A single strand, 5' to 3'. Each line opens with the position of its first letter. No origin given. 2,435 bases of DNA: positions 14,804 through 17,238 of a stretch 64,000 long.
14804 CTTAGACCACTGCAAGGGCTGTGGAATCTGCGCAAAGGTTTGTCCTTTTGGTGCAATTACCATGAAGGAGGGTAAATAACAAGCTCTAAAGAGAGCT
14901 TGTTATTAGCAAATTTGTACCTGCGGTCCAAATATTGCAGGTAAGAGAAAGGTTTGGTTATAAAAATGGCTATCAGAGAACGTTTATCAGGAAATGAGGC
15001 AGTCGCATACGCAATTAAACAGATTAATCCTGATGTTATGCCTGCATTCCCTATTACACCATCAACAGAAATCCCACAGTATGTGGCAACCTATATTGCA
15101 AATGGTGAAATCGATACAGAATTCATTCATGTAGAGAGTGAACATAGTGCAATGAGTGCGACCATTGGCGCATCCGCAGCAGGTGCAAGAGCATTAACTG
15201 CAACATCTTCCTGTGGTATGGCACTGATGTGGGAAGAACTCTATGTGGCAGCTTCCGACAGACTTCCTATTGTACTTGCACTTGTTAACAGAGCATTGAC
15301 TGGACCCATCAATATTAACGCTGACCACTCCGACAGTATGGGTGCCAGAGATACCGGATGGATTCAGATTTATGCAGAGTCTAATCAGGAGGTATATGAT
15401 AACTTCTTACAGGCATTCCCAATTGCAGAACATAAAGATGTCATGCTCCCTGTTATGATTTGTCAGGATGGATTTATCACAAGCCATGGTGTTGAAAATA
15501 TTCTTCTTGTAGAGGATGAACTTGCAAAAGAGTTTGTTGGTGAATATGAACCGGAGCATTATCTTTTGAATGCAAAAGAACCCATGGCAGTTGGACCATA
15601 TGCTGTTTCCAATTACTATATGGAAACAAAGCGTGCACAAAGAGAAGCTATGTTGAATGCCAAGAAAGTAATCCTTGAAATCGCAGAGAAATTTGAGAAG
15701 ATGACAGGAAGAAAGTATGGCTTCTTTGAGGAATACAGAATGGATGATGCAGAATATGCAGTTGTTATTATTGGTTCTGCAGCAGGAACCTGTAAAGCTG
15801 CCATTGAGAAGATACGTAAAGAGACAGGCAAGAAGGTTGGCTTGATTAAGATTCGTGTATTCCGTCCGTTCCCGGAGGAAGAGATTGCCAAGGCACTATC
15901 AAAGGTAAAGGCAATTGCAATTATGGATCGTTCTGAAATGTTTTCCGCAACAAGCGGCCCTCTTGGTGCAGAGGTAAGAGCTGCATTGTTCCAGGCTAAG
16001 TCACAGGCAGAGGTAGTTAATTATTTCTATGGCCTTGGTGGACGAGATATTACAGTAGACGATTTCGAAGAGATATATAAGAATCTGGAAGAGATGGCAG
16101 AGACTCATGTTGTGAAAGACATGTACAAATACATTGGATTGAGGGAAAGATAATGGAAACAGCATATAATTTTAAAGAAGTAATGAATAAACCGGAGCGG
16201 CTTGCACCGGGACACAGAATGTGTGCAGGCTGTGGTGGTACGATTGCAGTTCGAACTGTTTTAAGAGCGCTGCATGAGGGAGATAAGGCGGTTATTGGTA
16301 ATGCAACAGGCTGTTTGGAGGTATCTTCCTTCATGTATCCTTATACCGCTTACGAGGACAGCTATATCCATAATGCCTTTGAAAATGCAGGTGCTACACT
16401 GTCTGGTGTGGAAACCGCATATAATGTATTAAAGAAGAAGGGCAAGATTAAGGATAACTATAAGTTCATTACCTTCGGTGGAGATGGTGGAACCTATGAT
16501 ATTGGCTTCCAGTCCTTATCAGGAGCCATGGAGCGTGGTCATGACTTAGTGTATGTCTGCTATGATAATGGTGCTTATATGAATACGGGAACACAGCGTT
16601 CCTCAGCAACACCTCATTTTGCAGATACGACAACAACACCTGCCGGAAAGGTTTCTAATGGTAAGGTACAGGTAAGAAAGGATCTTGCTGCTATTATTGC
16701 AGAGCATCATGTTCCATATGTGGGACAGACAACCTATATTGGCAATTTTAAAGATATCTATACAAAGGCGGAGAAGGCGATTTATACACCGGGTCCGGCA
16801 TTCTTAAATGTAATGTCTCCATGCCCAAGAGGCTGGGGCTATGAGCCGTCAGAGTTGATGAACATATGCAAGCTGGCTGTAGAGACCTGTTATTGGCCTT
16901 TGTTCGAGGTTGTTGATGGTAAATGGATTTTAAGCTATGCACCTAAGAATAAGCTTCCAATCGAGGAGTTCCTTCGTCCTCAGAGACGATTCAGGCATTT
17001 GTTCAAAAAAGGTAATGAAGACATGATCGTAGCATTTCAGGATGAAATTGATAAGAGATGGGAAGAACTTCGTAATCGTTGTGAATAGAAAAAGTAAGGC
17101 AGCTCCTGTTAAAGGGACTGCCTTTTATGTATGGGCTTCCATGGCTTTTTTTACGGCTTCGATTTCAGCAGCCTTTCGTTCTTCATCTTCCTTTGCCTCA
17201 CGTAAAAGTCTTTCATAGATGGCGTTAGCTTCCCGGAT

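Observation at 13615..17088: T-box (probable Ile) control of a four-subunit 2-oxoacid:ferredoxin oxidoreductase suggests an anabolic route to isoleucine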

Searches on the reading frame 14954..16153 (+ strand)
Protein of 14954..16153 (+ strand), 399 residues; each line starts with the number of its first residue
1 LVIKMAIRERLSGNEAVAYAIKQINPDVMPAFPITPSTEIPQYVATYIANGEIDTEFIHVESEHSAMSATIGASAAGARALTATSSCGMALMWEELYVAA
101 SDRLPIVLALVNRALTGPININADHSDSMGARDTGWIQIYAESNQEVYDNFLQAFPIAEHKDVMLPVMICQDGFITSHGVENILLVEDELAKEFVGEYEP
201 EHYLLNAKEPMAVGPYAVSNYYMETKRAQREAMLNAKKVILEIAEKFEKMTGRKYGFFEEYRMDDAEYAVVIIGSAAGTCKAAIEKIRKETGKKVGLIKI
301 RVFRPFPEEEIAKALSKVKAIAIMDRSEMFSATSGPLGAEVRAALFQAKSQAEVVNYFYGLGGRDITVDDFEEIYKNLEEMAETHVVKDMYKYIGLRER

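Call 9: search_protein_families(library=ncbifam, proteins=[window:14954-16153:+])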
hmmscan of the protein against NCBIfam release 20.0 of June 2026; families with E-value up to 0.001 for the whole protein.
window:14954-16153:+ (399 aa): 13 families
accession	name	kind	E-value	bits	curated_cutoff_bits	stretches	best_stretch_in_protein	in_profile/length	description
NF040682.1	PorA_Arch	equivalog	2e-151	504.3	550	1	10-398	5-387/387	pyruvate synthase subunit PorA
NF007201.0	PRK09622.1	equivalog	1.8e-128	428.9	590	1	8-397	10-398/405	2-oxoacid:ferredoxin oxidoreductase subunit alpha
NF006233.0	PRK08367.1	equivalog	5.2e-124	414.1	625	1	5-397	1-390/394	pyruvate ferredoxin oxidoreductase subunit alpha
NF045764.1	PhenlGlyoxDHPadG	equivalog_domain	3.4e-104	348.5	700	1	12-387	6-388/398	NADH-dependent phenylglyoxylate dehydrogenase subunit alpha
NF006232.0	PRK08366.1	equivalog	2.7e-103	345.6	646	1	6-386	5-382/394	2-ketoisovalerate ferredoxin oxidoreductase subunit alpha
NF045791.1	OxalOxredalpha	equivalog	1.2e-89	301.1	500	1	5-389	1-386/395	oxalate oxidoreductase subunit alpha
TIGR02176.1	pyruv_ox_red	equivalog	8.3e-56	189.5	911.35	1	11-382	4-382/1167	pyruvate:ferredoxin (flavodoxin) oxidoreductase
NF006412.0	PRK08659.1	equivalog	4.7e-42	144.5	411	1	10-324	7-332/378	2-oxoacid:acceptor oxidoreductase subunit alpha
NF005507.0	PRK07119.1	subfamily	1.1e-41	142.9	399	1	11-380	7-347/352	3-methyl-2-oxobutanoate dehydrogenase subunit VorB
TIGR03710.1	OAFO_sf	subfamily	3.6e-31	108.4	482.75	2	10-114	195-297/561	2-oxoacid:acceptor oxidoreductase subunit alpha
NF007206.0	PRK09627.1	equivalog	1.7e-28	99.7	579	1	12-324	7-332/375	2-oxoglutarate synthase subunit alpha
NF041170.1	Oxoac_fdxalpha_Archa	equivalog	3.7e-21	75.1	800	2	11-114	238-350/636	2-oxoacid:ferredoxin oxidoreductase subunit alpha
TIGR03336.1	IOR_alpha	equivalog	6.5e-13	47.9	650.9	1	9-328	3-289/595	indolepyruvate ferredoxin oxidoreductase subunit alpha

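Call 10: search_protein_families(library=pfam, proteins=[window:14954-16153:+])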
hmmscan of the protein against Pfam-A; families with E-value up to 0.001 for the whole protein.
window:14954-16153:+ (399 aa): 3 families
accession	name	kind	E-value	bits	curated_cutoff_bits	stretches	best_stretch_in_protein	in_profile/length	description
PF01855.24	POR_N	-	1.4e-73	247.9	27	1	20-243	2-229/231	Pyruvate flavodoxin/ferredoxin oxidoreductase, thiamine diP-bdg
PF17147.9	PFOR_II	-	6.1e-30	104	27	1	266-370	1-101/102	Pyruvate:ferredoxin oxidoreductase core domain II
PF02780.25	Transketolase_C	-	0.00068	20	25.9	0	268-366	12-104/124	Transketolase, C-terminal domain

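Call 19: find_related_loci(query=window:14954-16153:+, collection=genome_contigs, flank=3500)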
Query window:14954-16153:+ (399 aa) in genome_contigs; peptide patterns used: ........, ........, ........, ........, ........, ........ (x = any residue, [..] = any of these).
600 stretches matched a pattern (row limit reached: there are more); 557 encode a relative of the query (tblastn E <= 1e-3); the best 80 are kept; 80 distinct loci.
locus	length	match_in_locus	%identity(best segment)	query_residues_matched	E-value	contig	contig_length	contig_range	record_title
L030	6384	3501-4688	96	4-399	0e+0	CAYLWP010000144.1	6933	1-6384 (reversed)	MAG TPA_asm: uncultured Roseburia sp. isolate SRP350583_co1_572 genome assembly, contig: NODE_17405_length_6933_cov_13.9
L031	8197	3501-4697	91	1-399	0e+0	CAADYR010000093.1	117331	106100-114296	MAG TPA_asm: Lachnospiraceae bacterium, isolate HGM12224, WGS project CAADYR010000000 data, contig: ERS396355_14_k85_121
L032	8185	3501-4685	90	5-399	0e+0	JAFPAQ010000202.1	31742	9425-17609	MAG: Lachnospiraceae bacterium isolate RGIG970 Dairy_cattle_Rectum-6__c722685, whole genome shotgun sequence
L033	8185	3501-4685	89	5-399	0e+0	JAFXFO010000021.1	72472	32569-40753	MAG: Lachnospiraceae bacterium isolate RGIG6370 Sheep_Rectum-4__c394012, whole genome shotgun sequence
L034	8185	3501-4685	90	5-399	0e+0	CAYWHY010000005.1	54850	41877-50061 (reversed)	MAG TPA_asm: uncultured Lachnospiraceae bacterium isolate SRP350583_co1_453 genome assembly, contig: NODE_815_length_548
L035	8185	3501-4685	90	5-399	0e+0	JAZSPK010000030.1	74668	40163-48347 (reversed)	MAG: Acetatifactor sp. isolate T1900044546_TS20190012.MAGScoT_cleanbin_000017 SGB_143_k141_1664472, whole genome shotgun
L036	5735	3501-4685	89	5-399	0e+0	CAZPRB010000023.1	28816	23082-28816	MAG TPA_asm: uncultured Acetatifactor sp. isolate SRP350583_co2_358 genome assembly, contig: NODE_2153_length_28816_cov_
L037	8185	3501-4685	89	5-399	0e+0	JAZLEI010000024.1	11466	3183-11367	MAG: Acetatifactor sp. isolate T1900045021_TC20190014.MAGScoT_cleanbin_000007 SGB_4405_k141_347463, whole genome shotgun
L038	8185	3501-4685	90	5-399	0e+0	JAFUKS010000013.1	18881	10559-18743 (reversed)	MAG: Lachnospiraceae bacterium isolate RGIG4583 Roe_deer_Rectum-3__c42820, whole genome shotgun sequence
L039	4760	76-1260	91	5-399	0e+0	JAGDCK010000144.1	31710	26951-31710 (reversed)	MAG: Lachnospiraceae bacterium isolate RGIG10340 Yak_Rumen.Co__c3686554, whole genome shotgun sequence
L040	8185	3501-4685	89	5-399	0e+0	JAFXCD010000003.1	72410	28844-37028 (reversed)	MAG: Lachnospiraceae bacterium isolate RGIG6281 Sheep_Rectum-3__c257, whole genome shotgun sequence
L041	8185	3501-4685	90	5-399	0e+0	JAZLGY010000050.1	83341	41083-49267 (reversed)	MAG: Acetatifactor sp. isolate T1900044990_TA20190052.MAGScoT_cleanbin_000014 SGB_4196_k141_1319594, whole genome shotgu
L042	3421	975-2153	89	5-397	0e+0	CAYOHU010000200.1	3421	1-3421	MAG TPA_asm: uncultured Acetatifactor sp. isolate SRP350583_co2_516 genome assembly, contig: NODE_40949_length_3421_cov_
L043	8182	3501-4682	89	5-398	0e+0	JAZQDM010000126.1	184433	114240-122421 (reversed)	MAG: Lachnospiraceae bacterium isolate T1900044636_TS20190102.MAGScoT_cleanbin_000047 SGB_1155_k141_666413, whole genome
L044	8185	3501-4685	89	5-399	0e+0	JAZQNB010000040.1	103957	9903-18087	MAG: Lachnospiraceae bacterium isolate T1900045246_TH20190016.MAGScoT_cleanbin_000110 SGB_5645_k141_3636792, whole genom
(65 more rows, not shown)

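Call 58: search_solved_structures(query=window:14954-16153:+, max_evalue=1e-10, show_alignments=2)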
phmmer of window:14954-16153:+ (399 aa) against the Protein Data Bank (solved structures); distinct sequences matched with E-value up to 1e-10: 8.
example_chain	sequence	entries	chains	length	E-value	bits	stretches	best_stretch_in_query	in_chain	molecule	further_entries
9bt4_B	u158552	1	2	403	2.5e-94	319.5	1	11-387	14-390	Pyruvate:Ferredoxin Oxidoreductase, subunit alpha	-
5c4i_A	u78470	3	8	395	2.4e-74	253.7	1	10-389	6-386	Oxalate oxidoreductase subunit alpha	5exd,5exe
6cin_A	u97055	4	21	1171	2.2e-42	148.6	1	9-379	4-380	PYRUVATE-FERREDOXIN OXIDOREDUCTASE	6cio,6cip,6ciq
7plm_A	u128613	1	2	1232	2.9e-38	135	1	12-386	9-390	Pyruvate:ferredoxin oxidoreductase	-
1b0p_A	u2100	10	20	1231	3.1e-38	134.9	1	12-386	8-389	PROTEIN (PYRUVATE-FERREDOXIN OXIDOREDUCTASE) | Pyruvate-Ferredoxin Oxidoreductase | PYRUVATE FERREDOXIN OXIDOREDUCTASE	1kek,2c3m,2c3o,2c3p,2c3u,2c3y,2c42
1yd7_A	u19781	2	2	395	3.8e-21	78.7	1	11-323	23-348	2-keto acid:ferredoxin oxidoreductase subunit alpha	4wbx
8ys5_A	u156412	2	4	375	1.3e-17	67.1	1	12-325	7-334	2-oxoglutarate synthase subunit alpha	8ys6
6n2n_A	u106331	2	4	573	1.5e-11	47.2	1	12-114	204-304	Pyruvate flavodoxin/ferredoxin oxidoreductase domain protein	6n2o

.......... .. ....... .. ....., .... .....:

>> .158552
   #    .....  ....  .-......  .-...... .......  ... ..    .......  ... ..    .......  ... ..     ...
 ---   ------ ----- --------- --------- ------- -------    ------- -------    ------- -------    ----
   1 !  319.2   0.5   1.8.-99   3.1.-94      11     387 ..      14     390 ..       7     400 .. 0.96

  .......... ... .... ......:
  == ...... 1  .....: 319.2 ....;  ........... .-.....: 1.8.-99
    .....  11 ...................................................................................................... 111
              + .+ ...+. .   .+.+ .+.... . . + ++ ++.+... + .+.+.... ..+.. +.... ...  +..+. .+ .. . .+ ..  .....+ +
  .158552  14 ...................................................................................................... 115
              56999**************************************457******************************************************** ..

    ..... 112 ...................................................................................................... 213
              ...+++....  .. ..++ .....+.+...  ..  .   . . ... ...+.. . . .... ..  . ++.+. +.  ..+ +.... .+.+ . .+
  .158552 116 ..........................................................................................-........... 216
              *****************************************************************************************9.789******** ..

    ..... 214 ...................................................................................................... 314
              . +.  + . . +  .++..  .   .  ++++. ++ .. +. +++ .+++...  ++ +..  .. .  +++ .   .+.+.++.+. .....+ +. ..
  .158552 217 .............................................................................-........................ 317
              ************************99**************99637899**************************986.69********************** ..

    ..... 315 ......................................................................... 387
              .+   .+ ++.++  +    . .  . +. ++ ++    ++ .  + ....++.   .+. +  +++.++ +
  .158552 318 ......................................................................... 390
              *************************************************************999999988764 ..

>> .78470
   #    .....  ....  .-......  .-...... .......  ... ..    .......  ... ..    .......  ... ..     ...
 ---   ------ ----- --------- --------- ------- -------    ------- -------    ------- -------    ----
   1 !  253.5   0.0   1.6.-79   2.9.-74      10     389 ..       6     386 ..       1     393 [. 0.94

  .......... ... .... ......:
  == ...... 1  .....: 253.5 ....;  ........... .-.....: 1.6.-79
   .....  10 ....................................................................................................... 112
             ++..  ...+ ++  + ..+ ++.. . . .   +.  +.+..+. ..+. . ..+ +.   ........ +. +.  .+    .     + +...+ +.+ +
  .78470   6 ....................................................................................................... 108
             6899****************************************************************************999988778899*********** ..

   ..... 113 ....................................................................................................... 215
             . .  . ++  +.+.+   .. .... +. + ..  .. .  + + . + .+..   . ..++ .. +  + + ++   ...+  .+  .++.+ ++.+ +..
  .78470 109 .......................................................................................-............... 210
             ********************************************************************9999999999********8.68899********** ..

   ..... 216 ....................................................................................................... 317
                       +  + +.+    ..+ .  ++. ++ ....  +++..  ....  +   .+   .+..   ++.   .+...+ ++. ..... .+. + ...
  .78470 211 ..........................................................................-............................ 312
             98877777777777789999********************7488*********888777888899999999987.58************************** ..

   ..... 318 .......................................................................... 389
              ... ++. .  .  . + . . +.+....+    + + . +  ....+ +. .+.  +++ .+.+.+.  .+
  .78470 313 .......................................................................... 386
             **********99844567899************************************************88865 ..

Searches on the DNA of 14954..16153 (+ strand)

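Call 43: search_rna_families(sources=[L078, L074, L081, L053, L056, L054, L055, L087, L057, L101, L073, L062, L059, L032, L047, L070, L050, L043], threshold=gathering)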
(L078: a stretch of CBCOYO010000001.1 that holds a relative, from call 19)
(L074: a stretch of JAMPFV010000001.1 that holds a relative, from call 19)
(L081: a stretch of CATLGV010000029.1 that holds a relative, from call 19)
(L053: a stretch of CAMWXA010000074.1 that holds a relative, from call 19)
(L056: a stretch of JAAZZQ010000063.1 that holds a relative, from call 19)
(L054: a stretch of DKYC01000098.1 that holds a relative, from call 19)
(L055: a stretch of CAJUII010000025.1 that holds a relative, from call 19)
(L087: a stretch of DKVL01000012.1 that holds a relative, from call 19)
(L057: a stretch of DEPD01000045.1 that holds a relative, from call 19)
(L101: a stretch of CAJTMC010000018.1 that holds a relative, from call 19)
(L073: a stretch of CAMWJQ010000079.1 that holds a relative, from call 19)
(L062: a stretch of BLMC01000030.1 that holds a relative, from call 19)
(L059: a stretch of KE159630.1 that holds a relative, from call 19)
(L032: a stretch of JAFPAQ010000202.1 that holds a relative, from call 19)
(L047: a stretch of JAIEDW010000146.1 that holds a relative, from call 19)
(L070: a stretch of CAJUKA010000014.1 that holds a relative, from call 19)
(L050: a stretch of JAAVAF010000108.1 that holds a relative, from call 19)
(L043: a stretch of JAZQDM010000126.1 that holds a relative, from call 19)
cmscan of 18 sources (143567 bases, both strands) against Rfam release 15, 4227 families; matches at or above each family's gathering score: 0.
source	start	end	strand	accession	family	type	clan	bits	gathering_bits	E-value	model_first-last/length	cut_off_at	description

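Call 63: search_rna_families(sources=[L091, L030, L048, L064, L103, L046, L041, L037], threshold=evalue, max_evalue=0.0001)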
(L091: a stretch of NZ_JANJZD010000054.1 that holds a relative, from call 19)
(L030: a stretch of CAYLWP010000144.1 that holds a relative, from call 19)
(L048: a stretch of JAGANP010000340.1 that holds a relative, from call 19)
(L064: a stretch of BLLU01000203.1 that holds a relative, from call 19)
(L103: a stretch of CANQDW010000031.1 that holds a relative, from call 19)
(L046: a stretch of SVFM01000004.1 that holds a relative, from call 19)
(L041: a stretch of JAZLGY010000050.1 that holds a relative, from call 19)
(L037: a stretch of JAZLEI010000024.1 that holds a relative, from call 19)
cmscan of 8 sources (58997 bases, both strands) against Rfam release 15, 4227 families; matches with E-value up to 0.0001: 8.
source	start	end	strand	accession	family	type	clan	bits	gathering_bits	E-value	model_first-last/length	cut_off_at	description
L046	2347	2514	+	RF00230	T-box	Cis-reg; leader;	-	77.4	93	4.6e-15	1-219/219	no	T-box leader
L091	2042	2210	+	RF00230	T-box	Cis-reg; leader;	-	70.7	93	2.4e-13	1-219/219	no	T-box leader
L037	2308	2483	+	RF00230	T-box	Cis-reg; leader;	-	70.7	93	2.5e-13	1-219/219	no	T-box leader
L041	2340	2553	+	RF00230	T-box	Cis-reg; leader;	-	68.5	93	8.9e-13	1-219/219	no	T-box leader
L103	2350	2521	+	RF00230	T-box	Cis-reg; leader;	-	65.5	93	5.2e-12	1-219/219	no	T-box leader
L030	2239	2411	+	RF00230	T-box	Cis-reg; leader;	-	64.2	93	1.2e-11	1-219/219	no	T-box leader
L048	2278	2451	+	RF00230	T-box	Cis-reg; leader;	-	63.6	93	1.6e-11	1-219/219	no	T-box leader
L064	2051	2224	+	RF00230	T-box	Cis-reg; leader;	-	59.5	93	1.8e-10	1-219/219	no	T-box leader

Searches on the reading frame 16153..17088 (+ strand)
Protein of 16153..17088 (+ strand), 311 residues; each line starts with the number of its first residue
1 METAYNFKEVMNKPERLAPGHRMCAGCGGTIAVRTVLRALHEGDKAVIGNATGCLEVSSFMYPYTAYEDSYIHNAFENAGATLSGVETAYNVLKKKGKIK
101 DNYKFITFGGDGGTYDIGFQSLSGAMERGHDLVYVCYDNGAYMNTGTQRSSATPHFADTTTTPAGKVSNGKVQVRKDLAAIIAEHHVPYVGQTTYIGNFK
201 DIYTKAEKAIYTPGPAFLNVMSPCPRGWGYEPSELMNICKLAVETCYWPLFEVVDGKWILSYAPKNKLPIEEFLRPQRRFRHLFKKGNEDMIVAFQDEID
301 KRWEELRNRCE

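Call 9: search_protein_families(library=ncbifam, proteins=[window:16153-17088:+])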
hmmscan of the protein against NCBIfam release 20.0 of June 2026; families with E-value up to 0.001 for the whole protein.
window:16153-17088:+ (311 aa): 10 families
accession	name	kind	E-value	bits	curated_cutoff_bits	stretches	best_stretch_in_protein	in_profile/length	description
NF008819.1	PRK11865.1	equivalog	1.5e-105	352.8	405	1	8-308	5-298/300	pyruvate synthase subunit PorB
NF008818.0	PRK11864.1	subfamily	1.4e-84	283.8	405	1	11-308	8-294/300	3-methyl-2-oxobutanoate dehydrogenase subunit beta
NF045792.1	OxalOxredbeta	equivalog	3.7e-73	246.3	590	1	11-305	11-302/311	oxalate oxidoreductase subunit beta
NF045766.1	PhenlGlyoxDHPadI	equivalog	1.9e-52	178.6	700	1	4-307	139-434/443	NADH-dependent phenylglyoxylate dehydrogenase subunit beta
TIGR02176.1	pyruv_ox_red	equivalog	1.8e-24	85.7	911.35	2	107-307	958-1163/1167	pyruvate:ferredoxin (flavodoxin) oxidoreductase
NF008820.0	PRK11866.1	equivalog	3e-13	49.8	402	1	23-224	17-201/287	2-oxoacid ferredoxin oxidoreductase subunit beta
TIGR02177.1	PorB_KorB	subfamily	3.2e-09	36.7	261.9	1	101-225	70-188/286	2-oxoacid:acceptor oxidoreductase, beta subunit, pyruvate/2-ketoisovalerate family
NF007207.0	PRK09628.1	equivalog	1.3e-06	28.2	364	1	22-225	17-203/277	2-oxoglutarate ferredoxin oxidoreductase subunit beta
NF041171.1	Oxoac_fdxbeta_Archa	equivalog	7.7e-06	25.4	423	1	100-225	71-190/296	2-oxoacid:ferredoxin oxidoreductase subunit beta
NF008821.0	PRK11869.1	equivalog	1e-05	24.6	438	1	102-225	84-201/286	2-oxoacid ferredoxin oxidoreductase subunit beta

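Call 10: search_protein_families(library=pfam, proteins=[window:16153-17088:+])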
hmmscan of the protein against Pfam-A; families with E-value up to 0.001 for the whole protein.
window:16153-17088:+ (311 aa): 1 family
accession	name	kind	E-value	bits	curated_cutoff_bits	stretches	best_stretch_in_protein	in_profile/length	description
PF02775.26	TPP_enzyme_C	-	3.2e-17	63.1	21.9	1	52-220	2-151/151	Thiamine pyrophosphate enzyme, C-terminal TPP binding domain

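Call 59: search_solved_structures(query=window:16153-17088:+, max_evalue=1e-10, show_alignments=1)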
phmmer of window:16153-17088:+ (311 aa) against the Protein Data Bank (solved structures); distinct sequences matched with E-value up to 1e-10: 5.
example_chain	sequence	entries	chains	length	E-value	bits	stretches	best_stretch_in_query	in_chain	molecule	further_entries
9bt4_C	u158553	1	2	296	3.5e-83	282.4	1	16-299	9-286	Pyruvate:Ferredoxin Oxidoreductase, subunit beta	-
5c4i_C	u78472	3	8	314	3.8e-59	203.4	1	15-286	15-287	Oxalate oxidoreductase subunit beta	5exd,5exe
1b0p_A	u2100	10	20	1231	5.1e-20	74.9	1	107-308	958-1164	PROTEIN (PYRUVATE-FERREDOXIN OXIDOREDUCTASE) | Pyruvate-Ferredoxin Oxidoreductase | PYRUVATE FERREDOXIN OXIDOREDUCTASE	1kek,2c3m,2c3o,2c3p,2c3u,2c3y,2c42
7plm_A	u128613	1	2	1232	5.1e-20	74.9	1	107-308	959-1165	Pyruvate:ferredoxin oxidoreductase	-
6cin_A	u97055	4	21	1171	5.7e-15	58.3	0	107-253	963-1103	PYRUVATE-FERREDOXIN OXIDOREDUCTASE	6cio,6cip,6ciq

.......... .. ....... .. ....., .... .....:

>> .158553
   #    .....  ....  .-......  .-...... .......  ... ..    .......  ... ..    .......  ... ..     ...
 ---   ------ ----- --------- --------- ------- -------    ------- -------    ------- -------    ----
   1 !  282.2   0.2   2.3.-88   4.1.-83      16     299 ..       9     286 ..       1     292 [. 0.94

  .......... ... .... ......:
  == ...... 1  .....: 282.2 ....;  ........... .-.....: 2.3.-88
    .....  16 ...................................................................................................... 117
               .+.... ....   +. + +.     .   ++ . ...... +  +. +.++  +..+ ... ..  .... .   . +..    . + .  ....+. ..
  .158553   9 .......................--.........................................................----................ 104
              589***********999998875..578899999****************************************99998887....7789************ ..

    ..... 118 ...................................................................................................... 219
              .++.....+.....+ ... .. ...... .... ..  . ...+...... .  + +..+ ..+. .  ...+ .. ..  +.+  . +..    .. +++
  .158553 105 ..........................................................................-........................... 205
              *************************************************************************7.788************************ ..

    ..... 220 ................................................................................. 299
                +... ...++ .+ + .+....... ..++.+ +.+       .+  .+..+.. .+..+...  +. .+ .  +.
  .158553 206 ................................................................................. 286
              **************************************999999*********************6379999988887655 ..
